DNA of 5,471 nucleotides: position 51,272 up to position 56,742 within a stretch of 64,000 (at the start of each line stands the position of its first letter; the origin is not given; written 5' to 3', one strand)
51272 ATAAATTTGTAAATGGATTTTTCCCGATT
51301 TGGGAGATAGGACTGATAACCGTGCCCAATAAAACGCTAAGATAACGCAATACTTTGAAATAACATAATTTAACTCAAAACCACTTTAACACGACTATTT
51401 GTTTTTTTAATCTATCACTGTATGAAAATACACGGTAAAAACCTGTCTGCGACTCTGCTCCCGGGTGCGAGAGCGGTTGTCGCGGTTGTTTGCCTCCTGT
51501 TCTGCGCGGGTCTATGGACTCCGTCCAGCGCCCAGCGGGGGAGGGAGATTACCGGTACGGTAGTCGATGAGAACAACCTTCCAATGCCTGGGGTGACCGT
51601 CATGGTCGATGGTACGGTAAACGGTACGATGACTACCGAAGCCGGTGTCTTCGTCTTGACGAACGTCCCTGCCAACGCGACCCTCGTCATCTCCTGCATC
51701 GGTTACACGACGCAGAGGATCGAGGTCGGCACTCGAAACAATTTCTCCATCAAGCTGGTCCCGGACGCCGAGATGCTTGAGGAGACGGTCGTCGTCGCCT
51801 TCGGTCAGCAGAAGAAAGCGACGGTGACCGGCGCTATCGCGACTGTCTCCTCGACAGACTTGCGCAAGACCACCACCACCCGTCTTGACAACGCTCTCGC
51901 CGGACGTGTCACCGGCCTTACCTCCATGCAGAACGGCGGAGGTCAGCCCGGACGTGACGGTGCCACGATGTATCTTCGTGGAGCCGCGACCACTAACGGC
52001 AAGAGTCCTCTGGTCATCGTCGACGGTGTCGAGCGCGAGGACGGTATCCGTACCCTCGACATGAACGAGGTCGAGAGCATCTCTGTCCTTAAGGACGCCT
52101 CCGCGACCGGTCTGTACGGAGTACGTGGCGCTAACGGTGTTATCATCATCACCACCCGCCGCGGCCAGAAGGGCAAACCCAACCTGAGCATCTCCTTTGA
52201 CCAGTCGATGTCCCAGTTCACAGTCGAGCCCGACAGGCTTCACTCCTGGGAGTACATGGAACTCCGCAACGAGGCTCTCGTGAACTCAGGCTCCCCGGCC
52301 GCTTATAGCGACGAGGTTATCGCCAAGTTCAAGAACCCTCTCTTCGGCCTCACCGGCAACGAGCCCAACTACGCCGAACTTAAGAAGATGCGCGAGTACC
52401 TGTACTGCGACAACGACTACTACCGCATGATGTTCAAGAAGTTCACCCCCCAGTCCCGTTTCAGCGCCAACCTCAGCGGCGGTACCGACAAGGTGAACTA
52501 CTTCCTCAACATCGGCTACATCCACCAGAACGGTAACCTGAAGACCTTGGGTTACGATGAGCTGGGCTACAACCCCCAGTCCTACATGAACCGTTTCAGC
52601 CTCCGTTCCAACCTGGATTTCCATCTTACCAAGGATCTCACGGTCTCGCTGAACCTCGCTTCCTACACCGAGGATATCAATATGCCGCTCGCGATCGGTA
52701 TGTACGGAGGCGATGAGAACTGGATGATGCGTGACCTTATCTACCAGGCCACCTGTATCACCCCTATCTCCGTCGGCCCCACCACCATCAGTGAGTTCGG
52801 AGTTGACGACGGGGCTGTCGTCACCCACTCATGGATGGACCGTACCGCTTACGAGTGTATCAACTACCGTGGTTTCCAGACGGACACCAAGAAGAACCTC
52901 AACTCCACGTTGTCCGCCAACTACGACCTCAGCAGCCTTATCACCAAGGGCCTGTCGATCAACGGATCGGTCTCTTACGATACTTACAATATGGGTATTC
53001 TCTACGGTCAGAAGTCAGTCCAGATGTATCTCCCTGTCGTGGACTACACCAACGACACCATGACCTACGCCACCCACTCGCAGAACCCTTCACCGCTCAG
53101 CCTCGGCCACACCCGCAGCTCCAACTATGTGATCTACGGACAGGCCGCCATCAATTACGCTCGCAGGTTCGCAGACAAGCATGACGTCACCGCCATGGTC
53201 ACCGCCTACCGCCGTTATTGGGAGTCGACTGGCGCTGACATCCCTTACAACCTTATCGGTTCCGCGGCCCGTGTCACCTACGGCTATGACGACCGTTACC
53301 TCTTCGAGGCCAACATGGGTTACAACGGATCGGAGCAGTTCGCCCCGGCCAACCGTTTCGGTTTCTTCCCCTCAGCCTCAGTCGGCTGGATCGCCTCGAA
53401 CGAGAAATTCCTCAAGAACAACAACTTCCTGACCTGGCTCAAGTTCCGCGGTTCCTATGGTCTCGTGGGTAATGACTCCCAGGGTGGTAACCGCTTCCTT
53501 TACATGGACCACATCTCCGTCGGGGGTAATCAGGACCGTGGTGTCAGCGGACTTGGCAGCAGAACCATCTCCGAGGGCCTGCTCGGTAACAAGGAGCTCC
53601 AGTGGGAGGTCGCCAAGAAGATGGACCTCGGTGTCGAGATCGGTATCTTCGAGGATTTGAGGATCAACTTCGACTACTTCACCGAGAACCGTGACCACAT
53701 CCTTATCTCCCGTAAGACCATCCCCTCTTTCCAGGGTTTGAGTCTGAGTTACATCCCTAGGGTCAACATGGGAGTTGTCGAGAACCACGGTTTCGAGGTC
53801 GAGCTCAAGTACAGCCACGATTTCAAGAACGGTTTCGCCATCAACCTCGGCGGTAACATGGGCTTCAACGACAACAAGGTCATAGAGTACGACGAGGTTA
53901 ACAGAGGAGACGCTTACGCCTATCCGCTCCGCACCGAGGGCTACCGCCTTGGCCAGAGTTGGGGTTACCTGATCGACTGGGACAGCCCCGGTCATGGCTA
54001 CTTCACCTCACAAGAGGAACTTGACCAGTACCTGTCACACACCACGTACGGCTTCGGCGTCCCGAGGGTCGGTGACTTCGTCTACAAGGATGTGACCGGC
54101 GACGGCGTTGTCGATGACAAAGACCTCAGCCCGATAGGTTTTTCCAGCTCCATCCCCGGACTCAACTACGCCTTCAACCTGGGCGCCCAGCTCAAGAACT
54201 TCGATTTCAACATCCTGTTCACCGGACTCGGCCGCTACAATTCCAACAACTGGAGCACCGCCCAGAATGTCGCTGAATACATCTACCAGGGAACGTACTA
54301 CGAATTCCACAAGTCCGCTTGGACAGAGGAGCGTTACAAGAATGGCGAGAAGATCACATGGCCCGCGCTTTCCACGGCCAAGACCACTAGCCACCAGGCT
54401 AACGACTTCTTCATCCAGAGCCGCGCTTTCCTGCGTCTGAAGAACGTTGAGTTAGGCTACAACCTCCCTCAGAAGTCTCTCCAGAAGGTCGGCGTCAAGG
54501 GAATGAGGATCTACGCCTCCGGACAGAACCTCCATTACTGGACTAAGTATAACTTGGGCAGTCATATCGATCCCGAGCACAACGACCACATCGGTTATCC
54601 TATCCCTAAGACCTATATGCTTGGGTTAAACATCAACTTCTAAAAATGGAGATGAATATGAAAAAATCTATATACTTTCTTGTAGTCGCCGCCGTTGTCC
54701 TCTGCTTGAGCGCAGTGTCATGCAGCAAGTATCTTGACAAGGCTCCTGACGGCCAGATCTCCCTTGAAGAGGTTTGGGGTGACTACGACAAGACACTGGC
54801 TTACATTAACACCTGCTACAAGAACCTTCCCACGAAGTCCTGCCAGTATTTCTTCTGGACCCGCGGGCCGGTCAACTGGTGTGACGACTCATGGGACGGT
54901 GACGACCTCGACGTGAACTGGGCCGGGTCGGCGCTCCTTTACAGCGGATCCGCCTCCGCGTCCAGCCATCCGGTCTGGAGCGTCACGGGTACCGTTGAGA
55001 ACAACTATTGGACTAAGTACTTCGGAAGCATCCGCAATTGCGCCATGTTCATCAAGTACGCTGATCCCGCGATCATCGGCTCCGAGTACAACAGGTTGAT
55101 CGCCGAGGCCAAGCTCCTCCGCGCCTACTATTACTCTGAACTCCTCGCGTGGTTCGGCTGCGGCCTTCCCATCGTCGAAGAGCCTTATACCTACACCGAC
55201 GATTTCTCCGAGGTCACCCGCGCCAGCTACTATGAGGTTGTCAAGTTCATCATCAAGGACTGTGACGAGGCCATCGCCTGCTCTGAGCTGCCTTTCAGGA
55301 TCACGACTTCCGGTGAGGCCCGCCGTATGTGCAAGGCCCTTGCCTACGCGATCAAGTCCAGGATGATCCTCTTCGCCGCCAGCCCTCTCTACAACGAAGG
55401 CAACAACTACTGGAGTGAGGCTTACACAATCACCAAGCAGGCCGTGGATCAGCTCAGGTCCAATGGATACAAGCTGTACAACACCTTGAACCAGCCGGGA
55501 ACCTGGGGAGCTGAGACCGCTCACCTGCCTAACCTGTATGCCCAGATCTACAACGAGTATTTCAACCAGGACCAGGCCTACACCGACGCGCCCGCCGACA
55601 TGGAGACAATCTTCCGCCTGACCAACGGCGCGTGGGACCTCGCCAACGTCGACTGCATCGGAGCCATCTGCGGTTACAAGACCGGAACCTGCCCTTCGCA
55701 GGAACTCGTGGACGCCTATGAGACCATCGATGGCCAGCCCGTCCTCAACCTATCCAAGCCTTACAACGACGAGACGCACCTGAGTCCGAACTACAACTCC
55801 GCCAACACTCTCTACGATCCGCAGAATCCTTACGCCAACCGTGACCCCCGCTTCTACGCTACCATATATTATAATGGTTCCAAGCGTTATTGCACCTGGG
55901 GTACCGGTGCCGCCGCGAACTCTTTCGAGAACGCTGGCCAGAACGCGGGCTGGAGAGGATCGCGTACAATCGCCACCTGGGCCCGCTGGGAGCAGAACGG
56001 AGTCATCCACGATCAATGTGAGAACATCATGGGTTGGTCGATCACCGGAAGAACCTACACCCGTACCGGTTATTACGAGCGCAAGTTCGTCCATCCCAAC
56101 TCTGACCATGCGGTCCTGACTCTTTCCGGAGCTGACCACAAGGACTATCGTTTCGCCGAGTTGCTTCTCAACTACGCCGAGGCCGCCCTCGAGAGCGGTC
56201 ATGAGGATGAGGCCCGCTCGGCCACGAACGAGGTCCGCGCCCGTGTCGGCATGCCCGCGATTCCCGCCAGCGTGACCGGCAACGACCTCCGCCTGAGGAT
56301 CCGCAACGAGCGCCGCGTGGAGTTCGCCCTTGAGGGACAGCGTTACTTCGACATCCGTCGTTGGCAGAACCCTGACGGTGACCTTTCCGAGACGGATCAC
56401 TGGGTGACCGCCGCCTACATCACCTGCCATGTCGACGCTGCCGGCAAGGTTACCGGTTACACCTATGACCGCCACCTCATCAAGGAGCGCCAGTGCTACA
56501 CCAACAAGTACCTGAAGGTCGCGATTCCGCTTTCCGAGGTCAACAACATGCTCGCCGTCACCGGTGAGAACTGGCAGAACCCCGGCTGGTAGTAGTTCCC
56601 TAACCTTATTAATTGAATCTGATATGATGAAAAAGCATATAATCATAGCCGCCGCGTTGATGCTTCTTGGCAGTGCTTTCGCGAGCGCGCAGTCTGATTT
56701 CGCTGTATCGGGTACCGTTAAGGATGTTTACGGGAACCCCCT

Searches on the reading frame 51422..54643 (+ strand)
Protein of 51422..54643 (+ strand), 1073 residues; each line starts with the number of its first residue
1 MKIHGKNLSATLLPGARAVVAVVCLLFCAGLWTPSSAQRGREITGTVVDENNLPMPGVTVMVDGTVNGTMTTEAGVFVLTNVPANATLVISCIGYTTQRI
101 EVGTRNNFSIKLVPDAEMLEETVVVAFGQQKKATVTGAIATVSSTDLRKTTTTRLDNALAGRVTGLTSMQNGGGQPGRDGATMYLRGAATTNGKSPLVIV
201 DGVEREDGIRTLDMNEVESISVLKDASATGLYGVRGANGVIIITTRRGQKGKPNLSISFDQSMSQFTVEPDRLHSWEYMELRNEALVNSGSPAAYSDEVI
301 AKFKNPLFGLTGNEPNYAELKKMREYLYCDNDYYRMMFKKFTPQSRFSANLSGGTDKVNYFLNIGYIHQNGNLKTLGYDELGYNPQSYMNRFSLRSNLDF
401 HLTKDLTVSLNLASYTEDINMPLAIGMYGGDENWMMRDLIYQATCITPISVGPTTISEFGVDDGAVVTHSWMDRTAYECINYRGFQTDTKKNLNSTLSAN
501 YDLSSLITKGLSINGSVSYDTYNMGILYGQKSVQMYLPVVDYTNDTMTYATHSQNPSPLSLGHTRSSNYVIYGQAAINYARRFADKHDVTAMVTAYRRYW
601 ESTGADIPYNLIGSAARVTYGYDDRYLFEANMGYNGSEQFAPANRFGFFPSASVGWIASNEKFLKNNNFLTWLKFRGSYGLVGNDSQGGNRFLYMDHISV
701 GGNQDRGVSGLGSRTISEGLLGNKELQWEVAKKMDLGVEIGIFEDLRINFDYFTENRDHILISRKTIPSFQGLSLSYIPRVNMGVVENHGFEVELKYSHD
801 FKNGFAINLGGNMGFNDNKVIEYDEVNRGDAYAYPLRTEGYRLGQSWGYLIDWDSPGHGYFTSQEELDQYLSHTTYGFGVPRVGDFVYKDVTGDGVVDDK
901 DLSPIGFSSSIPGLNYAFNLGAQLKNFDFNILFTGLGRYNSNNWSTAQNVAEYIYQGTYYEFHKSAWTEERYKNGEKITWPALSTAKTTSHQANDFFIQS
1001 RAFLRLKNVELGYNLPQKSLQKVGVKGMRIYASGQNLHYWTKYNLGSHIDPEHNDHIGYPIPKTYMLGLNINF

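Call 76: search_protein_families(library=pfam, proteins=[window:51422-54643:+], max_evalue=0.00001)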
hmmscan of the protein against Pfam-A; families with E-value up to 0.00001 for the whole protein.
window:51422-54643:+ (1073 aa): 3 families
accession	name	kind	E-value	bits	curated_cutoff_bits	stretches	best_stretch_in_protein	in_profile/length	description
PF13715.12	CarbopepD_reg_2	-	5.5e-18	65.2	32.2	1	43-124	1-88/88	CarboxypepD_reg-like domain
PF07715.20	Plug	-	1e-14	55.4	23.9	1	132-240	2-107/107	TonB-dependent Receptor Plug Domain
PF13620.12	CarboxypepD_reg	-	6.9e-12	46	32.3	1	43-102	2-71/82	Carboxypeptidase regulatory-like domain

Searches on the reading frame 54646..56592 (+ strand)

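Call 76: search_protein_families(library=pfam, proteins=[window:54646-56592:+], max_evalue=0.00001)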
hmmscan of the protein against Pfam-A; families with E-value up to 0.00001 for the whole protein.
window:54646-56592:+ (648 aa): 2 families
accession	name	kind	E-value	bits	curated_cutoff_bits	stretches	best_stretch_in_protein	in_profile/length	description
PF07980.17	SusD_RagB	-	6.9e-43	147.8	23.1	1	347-648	42-297/297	SusD family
PF14322.12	SusD-like_3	-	2.8e-15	57.5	27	1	102-242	58-191/191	Starch-binding associating with outer membrane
